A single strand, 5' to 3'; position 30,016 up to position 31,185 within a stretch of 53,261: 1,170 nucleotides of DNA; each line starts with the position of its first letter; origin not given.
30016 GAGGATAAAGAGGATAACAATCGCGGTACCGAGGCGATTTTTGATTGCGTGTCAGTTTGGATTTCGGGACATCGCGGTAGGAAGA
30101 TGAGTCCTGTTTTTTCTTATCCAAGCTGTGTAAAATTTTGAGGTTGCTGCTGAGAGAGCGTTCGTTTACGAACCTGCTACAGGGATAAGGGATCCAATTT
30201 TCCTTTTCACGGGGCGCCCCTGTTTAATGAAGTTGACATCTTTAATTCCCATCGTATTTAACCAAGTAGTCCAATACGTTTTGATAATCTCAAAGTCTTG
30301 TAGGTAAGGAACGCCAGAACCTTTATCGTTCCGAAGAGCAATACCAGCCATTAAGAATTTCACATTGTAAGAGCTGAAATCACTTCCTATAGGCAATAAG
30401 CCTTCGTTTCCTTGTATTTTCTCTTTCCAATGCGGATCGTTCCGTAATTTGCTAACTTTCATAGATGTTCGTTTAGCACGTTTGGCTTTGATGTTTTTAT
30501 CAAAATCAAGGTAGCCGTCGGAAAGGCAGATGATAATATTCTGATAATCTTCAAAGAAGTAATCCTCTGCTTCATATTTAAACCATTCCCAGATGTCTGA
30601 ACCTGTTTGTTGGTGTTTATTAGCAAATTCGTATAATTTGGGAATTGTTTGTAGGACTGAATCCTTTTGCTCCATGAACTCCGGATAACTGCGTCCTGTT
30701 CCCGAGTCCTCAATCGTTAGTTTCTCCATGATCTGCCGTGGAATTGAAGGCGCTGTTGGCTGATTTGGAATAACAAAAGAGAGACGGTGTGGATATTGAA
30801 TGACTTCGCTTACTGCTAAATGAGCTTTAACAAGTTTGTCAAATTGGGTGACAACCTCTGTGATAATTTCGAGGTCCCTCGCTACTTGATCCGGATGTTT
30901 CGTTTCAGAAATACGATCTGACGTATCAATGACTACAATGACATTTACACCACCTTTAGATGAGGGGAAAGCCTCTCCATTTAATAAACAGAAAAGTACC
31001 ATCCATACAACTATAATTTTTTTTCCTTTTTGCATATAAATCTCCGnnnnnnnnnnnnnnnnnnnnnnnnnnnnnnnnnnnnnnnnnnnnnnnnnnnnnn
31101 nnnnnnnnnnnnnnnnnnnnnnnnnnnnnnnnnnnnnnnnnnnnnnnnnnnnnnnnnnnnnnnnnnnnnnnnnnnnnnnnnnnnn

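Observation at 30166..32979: Three-gene operon (T5orf172 nuclease-like, coiled-coil 4-TM protein, exported VWA-like protein): candidate undescribed conflict/defence module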

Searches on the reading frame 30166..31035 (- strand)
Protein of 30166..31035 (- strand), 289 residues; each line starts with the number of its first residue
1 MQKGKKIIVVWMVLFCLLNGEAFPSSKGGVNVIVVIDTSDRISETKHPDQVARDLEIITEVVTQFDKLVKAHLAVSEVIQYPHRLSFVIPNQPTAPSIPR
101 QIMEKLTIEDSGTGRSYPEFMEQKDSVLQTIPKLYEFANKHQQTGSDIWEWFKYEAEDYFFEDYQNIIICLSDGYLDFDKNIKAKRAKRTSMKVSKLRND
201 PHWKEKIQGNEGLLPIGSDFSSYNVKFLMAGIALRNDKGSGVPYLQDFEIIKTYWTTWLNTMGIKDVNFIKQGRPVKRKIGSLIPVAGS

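Call 3: search_protein_families(library=pfam, proteins=[window:30166-31035:-], max_evalue=1)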
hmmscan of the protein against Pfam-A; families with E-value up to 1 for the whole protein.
window:30166-31035:- (289 aa): 0 families

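Call 4: search_protein_families(library=padloc, proteins=[window:30166-31035:-], max_evalue=1)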
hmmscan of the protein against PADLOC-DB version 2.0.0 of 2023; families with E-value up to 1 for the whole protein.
window:30166-31035:- (289 aa): 0 families

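Call 5: search_protein_families(library=ncbifam, proteins=[window:30166-31035:-], max_evalue=1)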
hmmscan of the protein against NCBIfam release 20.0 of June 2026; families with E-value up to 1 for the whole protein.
window:30166-31035:- (289 aa): 1 family
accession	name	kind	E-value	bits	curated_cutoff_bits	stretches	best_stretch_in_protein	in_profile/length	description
TIGR02765.1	crypto_DASH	subfamily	0.0016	17.4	317.05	1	43-116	133-205/431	DASH family cryptochrome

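Call 6: find_homologous_proteins(query=window:30166-31035:-)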
Query window:30166-31035:- (289 aa): 108 proteins with E <= 0.001 among 518 candidates.
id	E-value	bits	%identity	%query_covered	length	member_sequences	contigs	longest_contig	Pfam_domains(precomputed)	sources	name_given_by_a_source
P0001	2.9e-193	658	100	100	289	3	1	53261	-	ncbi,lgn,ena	-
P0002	1.6e-138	479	71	100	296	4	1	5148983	-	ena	-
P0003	1.4e-112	394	60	98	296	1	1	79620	-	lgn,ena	-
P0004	4.8e-108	379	58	98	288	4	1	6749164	-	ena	-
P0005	3.7e-104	366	58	98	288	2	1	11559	-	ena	-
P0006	1.7e-103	364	58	98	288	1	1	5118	-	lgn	-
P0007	8.9e-102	358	57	98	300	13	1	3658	-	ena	-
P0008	1.1e-101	358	57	98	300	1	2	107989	-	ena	-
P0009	1.8e-101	357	55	100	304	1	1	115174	-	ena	-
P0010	3.0e-101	356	56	98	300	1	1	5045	-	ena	-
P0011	3.7e-101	356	57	98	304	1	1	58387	-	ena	-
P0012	5.8e-101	355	59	88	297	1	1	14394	-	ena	-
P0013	3.5e-100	353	55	98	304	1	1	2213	-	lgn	-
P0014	4.0e-100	353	56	98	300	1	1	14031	-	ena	-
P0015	5.6e-99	349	56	98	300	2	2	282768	-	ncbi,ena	-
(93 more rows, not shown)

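Call 11: find_related_loci(query=A1, collection=genome_contigs, flank=8000)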
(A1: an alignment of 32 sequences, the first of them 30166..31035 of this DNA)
Query A1 (289 aa) in genome_contigs; peptide patterns used: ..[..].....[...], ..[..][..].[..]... (x = any residue, [..] = any of these).
99 stretches matched a pattern; 53 encode a relative of the query (tblastn E <= 1e-3); 50 distinct loci.
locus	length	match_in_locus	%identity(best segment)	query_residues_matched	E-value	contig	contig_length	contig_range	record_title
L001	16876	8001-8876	52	1-282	3e-96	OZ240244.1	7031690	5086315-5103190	MAG: Candidatus Poribacteria bacterium isolate 530b1872-db39-4376-9dde-5bfc35f27194 genome assembly, chromosome: 1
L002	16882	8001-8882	48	1-284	7e-91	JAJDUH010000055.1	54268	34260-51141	MAG: Candidatus Poribacteria bacterium isolate jk18x1bzbins.72 k141_1361200, whole genome shotgun sequence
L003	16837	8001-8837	50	1-272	1e-90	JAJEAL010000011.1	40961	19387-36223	MAG: Candidatus Poribacteria bacterium isolate jk18x7bins.5 k141_323840, whole genome shotgun sequence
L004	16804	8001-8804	54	21-284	3e-87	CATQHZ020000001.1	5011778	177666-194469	MAG: uncultured Poribacteria bacterium isolate a66633a9-cb3d-447c-bfc4-106491c4b11e genome assembly, contig: contig_1, w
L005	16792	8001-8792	50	21-284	2e-85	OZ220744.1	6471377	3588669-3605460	MAG: Candidatus Poribacteria bacterium isolate 67f587a8-c379-43ee-8694-439c00dbce40 genome assembly, chromosome: 1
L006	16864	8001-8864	49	12-283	5e-84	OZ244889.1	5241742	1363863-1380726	MAG: Candidatus Poribacteria bacterium isolate e98e4a03-ae45-434a-8c9f-424be2589405 genome assembly, chromosome: 1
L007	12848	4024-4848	49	3-277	1e-81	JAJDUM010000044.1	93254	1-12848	MAG: Candidatus Poribacteria bacterium isolate jk18x1bzbins.78 k141_1389095, whole genome shotgun sequence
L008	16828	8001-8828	47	1-284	7e-80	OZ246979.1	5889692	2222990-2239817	MAG: Candidatus Poribacteria bacterium isolate b1f05427-043e-45ba-8b49-4d0e3d1ba290 genome assembly, chromosome: 1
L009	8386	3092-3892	48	7-272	1e-79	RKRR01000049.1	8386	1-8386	MAG: Candidatus Poribacteria bacterium isolate PNGco_C_binSS2 scaffold_1607, whole genome shotgun sequence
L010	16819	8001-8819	46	1-275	6e-77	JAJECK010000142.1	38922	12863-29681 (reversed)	MAG: Candidatus Poribacteria bacterium isolate jk18xAbins.19 k141_938756, whole genome shotgun sequence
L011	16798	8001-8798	47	7-275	2e-76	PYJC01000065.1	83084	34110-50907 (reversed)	MAG: Candidatus Poribacteria bacterium isolate PCPOR1 Ga0206387_1065, whole genome shotgun sequence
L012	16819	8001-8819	45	3-272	7e-74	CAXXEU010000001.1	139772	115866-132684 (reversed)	MAG: Candidatus Poribacteria bacterium isolate 3e89c7d8-7361-487e-81cd-bcd86543e134 genome assembly, contig: contig_1, w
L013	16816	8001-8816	45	1-272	8e-74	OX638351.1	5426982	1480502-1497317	MAG: uncultured Poribacteria bacterium isolate d4690918-7cf6-4b6d-bcb0-07eb3c50a363 genome assembly, chromosome: 1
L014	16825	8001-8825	45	1-275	1e-70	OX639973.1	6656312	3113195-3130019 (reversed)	MAG: uncultured Poribacteria bacterium isolate a51c2dcd-0bc8-4832-ac43-f95c9d639ad7 genome assembly, chromosome: 1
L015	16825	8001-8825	43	1-275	2e-70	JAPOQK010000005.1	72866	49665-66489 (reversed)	MAG: Candidatus Poribacteria bacterium isolate APA_bin_83 c_000000584206, whole genome shotgun sequence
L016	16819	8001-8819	42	1-275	2e-68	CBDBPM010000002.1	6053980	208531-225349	MAG: Candidatus Poribacteria bacterium isolate 2ce76e30-9b7a-4682-b141-86baa08e5e2a genome assembly, contig: contig_2, w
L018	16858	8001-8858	41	1-284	1e-66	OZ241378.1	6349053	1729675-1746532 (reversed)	MAG: Candidatus Poribacteria bacterium isolate 8f0f5501-85a9-4e66-9deb-4e7c08d09c04 genome assembly, chromosome: 1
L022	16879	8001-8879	40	1-284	2e-60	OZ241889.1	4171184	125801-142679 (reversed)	MAG: Candidatus Latescibacterota bacterium isolate a6571e9c-9daa-46aa-896f-7a9a109786f8 genome assembly, chromosome: 1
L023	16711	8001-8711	45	30-270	1e-59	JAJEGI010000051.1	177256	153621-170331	MAG: Candidatus Poribacteria bacterium isolate p16x44bins.54 k141_1618757, whole genome shotgun sequence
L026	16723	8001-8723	42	31-272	4e-58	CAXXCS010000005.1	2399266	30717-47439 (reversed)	MAG: Candidatus Poribacteria bacterium isolate f2072dac-7ec4-414b-ba18-4a473c62d403 genome assembly, contig: contig_5, w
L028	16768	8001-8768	43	31-284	1e-57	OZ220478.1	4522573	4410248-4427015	MAG: Candidatus Latescibacterota bacterium isolate 1cf545fa-d59a-4aa3-98d5-019dd537838a genome assembly, chromosome: 1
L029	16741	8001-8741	41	18-270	6e-57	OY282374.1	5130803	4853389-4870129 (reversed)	MAG: Candidatus Poribacteria bacterium genome assembly, chromosome: 1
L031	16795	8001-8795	39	21-284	5e-56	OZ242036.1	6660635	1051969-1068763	MAG: Candidatus Poribacteria bacterium isolate 54b3e0b4-8990-4cd1-959a-c9693763f33b genome assembly, chromosome: 1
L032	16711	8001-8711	43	30-270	1e-55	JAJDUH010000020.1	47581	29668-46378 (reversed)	MAG: Candidatus Poribacteria bacterium isolate jk18x1bzbins.72 k141_62549, whole genome shotgun sequence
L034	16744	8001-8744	40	19-270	1e-55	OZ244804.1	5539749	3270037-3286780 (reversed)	MAG: Candidatus Poribacteria bacterium isolate 01d6ffbc-f1d2-4681-b35a-d9b575322fea genome assembly, chromosome: 1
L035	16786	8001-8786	41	7-270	2e-55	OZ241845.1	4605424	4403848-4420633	MAG: Candidatus Poribacteria bacterium isolate fbb172c3-de08-4f40-a2cc-29487177e2df genome assembly, chromosome: 1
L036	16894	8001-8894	37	1-284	8e-54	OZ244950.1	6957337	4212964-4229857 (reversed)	MAG: Candidatus Poribacteria bacterium isolate 1741874c-865a-47cd-958f-7fa2b3d0eca7 genome assembly, chromosome: 1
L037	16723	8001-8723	43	30-270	4e-54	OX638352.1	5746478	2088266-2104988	MAG: uncultured Poribacteria bacterium isolate 319d9eaa-e5ea-4d6b-972a-5b23a2ce0867 genome assembly, chromosome: 1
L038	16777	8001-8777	42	19-270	3e-53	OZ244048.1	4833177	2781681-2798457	MAG: Candidatus Poribacteria bacterium isolate d0822ab9-b4e2-4c08-ac22-a2a69ee7900f genome assembly, chromosome: 1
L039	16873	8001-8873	38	1-284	2e-53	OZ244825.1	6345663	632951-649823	MAG: Candidatus Poribacteria bacterium isolate 9ee73198-b11f-455e-92bc-43fc746e3fb5 genome assembly, chromosome: 1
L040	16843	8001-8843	35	5-273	4e-51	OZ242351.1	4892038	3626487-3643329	MAG: Candidatus Poribacteria bacterium isolate f935c7b2-2358-4189-a958-9ccc83df77d9 genome assembly, chromosome: 1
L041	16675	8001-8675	42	30-269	1e-50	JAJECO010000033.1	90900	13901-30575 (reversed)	MAG: Candidatus Poribacteria bacterium isolate jk18xAbins.25 k141_387296, whole genome shotgun sequence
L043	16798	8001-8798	38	7-270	1e-48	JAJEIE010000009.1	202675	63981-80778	MAG: Candidatus Poribacteria bacterium isolate p16x65bins.49 k141_637275, whole genome shotgun sequence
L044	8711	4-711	40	50-289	5e-47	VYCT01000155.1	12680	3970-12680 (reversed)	MAG: Candidatus Poribacteria bacterium isolate SB0675_bin_22 NODE_2175_length_12680_cov_10.472792, whole genome shotgun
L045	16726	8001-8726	39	31-270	4e-42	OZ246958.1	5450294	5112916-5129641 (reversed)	MAG: Candidatus Poribacteria bacterium isolate eb1091dc-daf2-4aeb-812c-2eaa76c9e045 genome assembly, chromosome: 1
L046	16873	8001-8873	32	8-284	2e-41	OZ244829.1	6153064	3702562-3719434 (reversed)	MAG: Candidatus Poribacteria bacterium isolate f10cb695-1b13-44a5-8b8c-8d396a4a49c1 genome assembly, chromosome: 1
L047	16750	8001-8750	44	30-280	2e-57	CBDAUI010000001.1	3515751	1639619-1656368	MAG: Candidatus Poribacteria bacterium isolate ebb03bee-5bc3-4167-9627-03da9fd662bd genome assembly, contig: contig_1, w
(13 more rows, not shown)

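Call 17: search_protein_families(library=pfam, proteins=[L004:5459-7825:+, L023:5442-7730:+, L029:5568-7853:+, L031:5640-7880:+, L036:5764-7944:+, L037:5593-7818:+, L039:5682-7976:+, L022:6029-7954:+, L026:6046-7893:+, L046:6118-7953:+], max_evalue=0.01)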
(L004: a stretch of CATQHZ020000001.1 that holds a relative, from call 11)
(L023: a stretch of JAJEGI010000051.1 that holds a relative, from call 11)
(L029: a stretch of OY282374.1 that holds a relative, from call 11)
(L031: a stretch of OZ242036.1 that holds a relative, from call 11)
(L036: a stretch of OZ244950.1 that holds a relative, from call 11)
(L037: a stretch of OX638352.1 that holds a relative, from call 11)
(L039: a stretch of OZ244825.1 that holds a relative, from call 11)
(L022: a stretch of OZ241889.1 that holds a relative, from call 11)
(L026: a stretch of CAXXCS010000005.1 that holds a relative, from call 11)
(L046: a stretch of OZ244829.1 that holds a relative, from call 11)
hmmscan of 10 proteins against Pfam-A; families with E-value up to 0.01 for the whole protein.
L004:5459-7825:+ (788 aa): 4 families
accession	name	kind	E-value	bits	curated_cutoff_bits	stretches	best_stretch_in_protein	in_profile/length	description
PF13588.12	HSDR_N_2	-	1.8e-09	38.1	25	1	40-119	15-96/110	Type I restriction enzyme R protein N terminus (HSDR_N)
PF05622.17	HOOK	-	0.0002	20.7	35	1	617-741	281-405/514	HOOK protein coiled-coil region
PF06785.16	UPF0242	-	0.00051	20.6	33.5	0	562-725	25-182/194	Uncharacterised protein family (UPF0242) N-terminus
PF10473.14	CENP-F_leu_zip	-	0.005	17.3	34.5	0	623-730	5-103/140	Leucine-rich repeats of kinetochore protein Cenp-F/LEK1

L023:5442-7730:+ (762 aa): 4 families
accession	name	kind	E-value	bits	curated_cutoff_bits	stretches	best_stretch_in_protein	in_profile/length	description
PF10544.15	T5orf172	-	1.2e-16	61.5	20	1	30-116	1-98/101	T5orf172 domain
PF13455.12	MUG113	-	9.2e-13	49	22.3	1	45-116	2-71/73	Meiotically up-regulated gene 113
PF14282.11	FlxA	-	0.0023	18.5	26.3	1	608-691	9-89/101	FlxA-like protein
PF15168.11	TRIQK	-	0.0042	17.4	27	0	407-441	37-71/79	Triple QxxK/R motif-containing protein family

L029:5568-7853:+ (761 aa): 3 families
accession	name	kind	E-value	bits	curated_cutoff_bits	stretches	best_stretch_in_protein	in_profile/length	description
PF13588.12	HSDR_N_2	-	6.5e-10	39.5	25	1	32-110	18-98/110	Type I restriction enzyme R protein N terminus (HSDR_N)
PF18210.6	Knl1_RWD_C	-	0.0051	17.4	27.8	1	658-718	2-59/151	Knl1 RWD C-terminal domain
PF01920.25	Prefoldin_2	-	0.0082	16.5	27.6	1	658-695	67-104/106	Prefoldin subunit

L031:5640-7880:+ (746 aa): 5 families
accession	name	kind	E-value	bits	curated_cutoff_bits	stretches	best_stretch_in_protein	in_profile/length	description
PF13588.12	HSDR_N_2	-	2.5e-09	37.6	25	1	5-100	3-101/110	Type I restriction enzyme R protein N terminus (HSDR_N)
PF06785.16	UPF0242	-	3.6e-09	37.4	33.5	2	526-673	41-183/194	Uncharacterised protein family (UPF0242) N-terminus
PF11932.13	DUF3450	-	0.0031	17.3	32.6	0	620-679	38-97/241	Protein of unknown function (DUF3450)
PF16888.10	YwqH-like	-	0.0051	17.5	33.7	0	223-327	28-118/123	YwqH-like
PF08581.15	Tup_N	-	0.0054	17.5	28.7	1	229-276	7-54/77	Tup N-terminal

L036:5764-7944:+ (726 aa): 3 families
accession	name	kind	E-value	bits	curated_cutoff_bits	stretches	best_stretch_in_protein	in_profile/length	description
PF13588.12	HSDR_N_2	-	1.4e-10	41.6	25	1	3-107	1-106/110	Type I restriction enzyme R protein N terminus (HSDR_N)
PF08581.15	Tup_N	-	0.004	17.9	28.7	1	229-277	7-55/77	Tup N-terminal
PF14362.11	DUF4407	-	0.0074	16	31.3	1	201-328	116-233/297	Domain of unknown function (DUF4407)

L037:5593-7818:+ (741 aa): 3 families
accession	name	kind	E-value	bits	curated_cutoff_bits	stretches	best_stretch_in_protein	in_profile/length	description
PF10544.15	T5orf172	-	3.6e-16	60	20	1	8-93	1-97/101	T5orf172 domain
PF13455.12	MUG113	-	5.5e-12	46.5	22.3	1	23-93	2-70/73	Meiotically up-regulated gene 113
PF24611.2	Spectrin_Anc-1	-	0.0096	16.6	33.2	1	231-302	18-89/115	Nuclear anchorage protein 1, spectrin-like repeat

L039:5682-7976:+ (764 aa): 5 families
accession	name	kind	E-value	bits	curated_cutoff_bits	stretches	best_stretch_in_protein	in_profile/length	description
PF13588.12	HSDR_N_2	-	3.2e-09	37.3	25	1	19-119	2-103/110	Type I restriction enzyme R protein N terminus (HSDR_N)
PF06785.16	UPF0242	-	0.00023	21.7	33.5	1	533-688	35-183/194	Uncharacterised protein family (UPF0242) N-terminus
PF08581.15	Tup_N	-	0.0018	19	28.7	1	244-291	7-54/77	Tup N-terminal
PF06005.17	ZapB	-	0.0033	18.3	31.5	0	647-694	10-57/71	Cell division protein ZapB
PF25764.1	KIF21A_4th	-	0.0078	16.3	33.1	1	610-687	27-100/183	KIF21A-like domain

L022:6029-7954:+ (641 aa): 2 families
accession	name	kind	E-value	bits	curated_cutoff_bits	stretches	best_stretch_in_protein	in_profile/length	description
PF13588.12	HSDR_N_2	-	5.3e-09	36.6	25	1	48-127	15-96/110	Type I restriction enzyme R protein N terminus (HSDR_N)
PF11932.13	DUF3450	-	0.0087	15.8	32.6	1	493-577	16-99/241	Protein of unknown function (DUF3450)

L026:6046-7893:+ (615 aa): 1 family
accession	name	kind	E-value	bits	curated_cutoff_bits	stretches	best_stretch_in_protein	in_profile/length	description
PF13588.12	HSDR_N_2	-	5.5e-07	30.1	25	1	30-103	18-93/110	Type I restriction enzyme R protein N terminus (HSDR_N)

L046:6118-7953:+ (611 aa): 2 families
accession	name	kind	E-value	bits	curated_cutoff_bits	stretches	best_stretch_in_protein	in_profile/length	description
PF13588.12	HSDR_N_2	-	1.3e-08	35.4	25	1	4-89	2-90/110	Type I restriction enzyme R protein N terminus (HSDR_N)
PF10721.14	DUF2514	-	0.0021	18.6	26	1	444-538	9-102/161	Protein of unknown function (DUF2514)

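Call 26: predict_structure(alignment_id=A1)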
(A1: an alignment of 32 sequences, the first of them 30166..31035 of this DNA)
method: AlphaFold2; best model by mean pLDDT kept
length: 289 residues; sequences in the alignment: 32
mean_pLDDT: 90.0   pTM: 0.86
mean pLDDT of the five models: 90.0, 89.6, 88.8, 87.8, 87.1
residues with pLDDT >= 90: 228; 70-90: 31; 50-70: 18; < 50: 12
segments of 3 or more residues with pLDDT < 50: 18-26
pLDDT, mean of each block of 10 residues (from residue 1): 56 51 56 95 88 97 97 87 96 93 97 91 98 96 92 98 96 94 93 95 97 97 97 92 95 98 98 92 77
secondary structure, 60 per line:
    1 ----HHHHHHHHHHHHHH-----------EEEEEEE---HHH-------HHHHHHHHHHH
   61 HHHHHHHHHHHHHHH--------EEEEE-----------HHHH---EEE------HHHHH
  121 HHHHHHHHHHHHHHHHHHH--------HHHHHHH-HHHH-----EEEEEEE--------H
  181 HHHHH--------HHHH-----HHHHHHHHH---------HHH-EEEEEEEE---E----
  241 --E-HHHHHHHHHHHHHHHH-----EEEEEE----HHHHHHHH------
elements in order: H5-18 E30-36 H50-75 E84-88 H100-103 E107-109 H116-139 H148-154 H156-159 E165-171 H180-185 H194-197 H203-211 E225-232 H245-260 E266-271 H276-283

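Call 29: fold_search(model_id=the predicted structure, library=pdb)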
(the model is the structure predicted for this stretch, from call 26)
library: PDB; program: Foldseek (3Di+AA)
matches with E <= 10: 630; with E <= 0.001: 8
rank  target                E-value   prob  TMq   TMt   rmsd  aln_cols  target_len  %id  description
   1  4f1j_A                2.9e-04  1.00  0.39  0.52   7.8       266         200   12  Crystal structure of the MG2+ loaded VWA domain of plasmodium falciparum trap protein (released 2013-01-30)
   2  7zs9_4                3.3e-04  0.99  0.36  0.35  10.4       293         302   10  Yeast RNA polymerase II transcription pre-initiation complex with the +1 nucleosome (complex A) (released 2022-11-16)
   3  2xwj_I                4.4e-04  0.99  0.34  0.17  10.5       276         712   12  Crystal Structure of Complement C3b in Complex with Factor B (released 2011-01-12)
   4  3eh2_B                5.0e-04  1.00  0.40  0.18   9.2       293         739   10  Crystal structure of the human COPII-coat protein Sec24c (released 2008-10-21)
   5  4cnb_A                6.3e-04  1.00  0.38  0.30   7.5       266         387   13  Structure of proximal thread matrix protein 1 (PTMP1) from the mussel byssus - Crystal form 2 (released 2014-03-12)
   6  2i6q_A                8.0e-04  0.98  0.32  0.20  10.3       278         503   12  Complement component C2a (released 2006-10-17)
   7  2xwb_F                8.5e-04  0.98  0.34  0.17  10.4       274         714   13  Crystal Structure of Complement C3b in complex with Factors B and D (released 2011-01-12)
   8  4cnb_B                9.6e-04  1.00  0.42  0.32   7.6       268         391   14  Structure of proximal thread matrix protein 1 (PTMP1) from the mussel byssus - Crystal form 2 (released 2014-03-12)
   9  8fzu_A                1.0e-03  1.00  0.40  0.45   8.6       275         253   13  The von Willebrand factor A domain of human capillary morphogenesis gene II, flexibly fused to the 1TEL crystallizatio (released 2023-07-19)
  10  2xwb_H                1.2e-03  0.99  0.36  0.18  10.2       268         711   13  Crystal Structure of Complement C3b in complex with Factors B and D (released 2011-01-12)
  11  9pd3_E                1.4e-03  1.00  0.40  0.35   7.2       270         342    8  NER dual incision complex - DuIS (released 2026-02-18)
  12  6erh_B                1.8e-03  0.95  0.30  0.19  10.7       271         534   10  Complex of XLF and heterodimer Ku bound to DNA (released 2018-10-17)
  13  9doc                  2.1e-03  0.98  0.32  0.35   8.7       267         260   16  The von Willebrand factor A domain of human capillary morphogenesis gene II, flexibly fused to the 1TEL crystallization  (released 2024-11-06)
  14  6erh_D                2.5e-03  0.93  0.30  0.19  10.7       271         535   10  Complex of XLF and heterodimer Ku bound to DNA (released 2018-10-17)
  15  8ebu_E                2.6e-03  0.99  0.36  0.29  10.9       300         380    9  XPC release from Core7-XPA-DNA (Cy5) (released 2023-04-19)
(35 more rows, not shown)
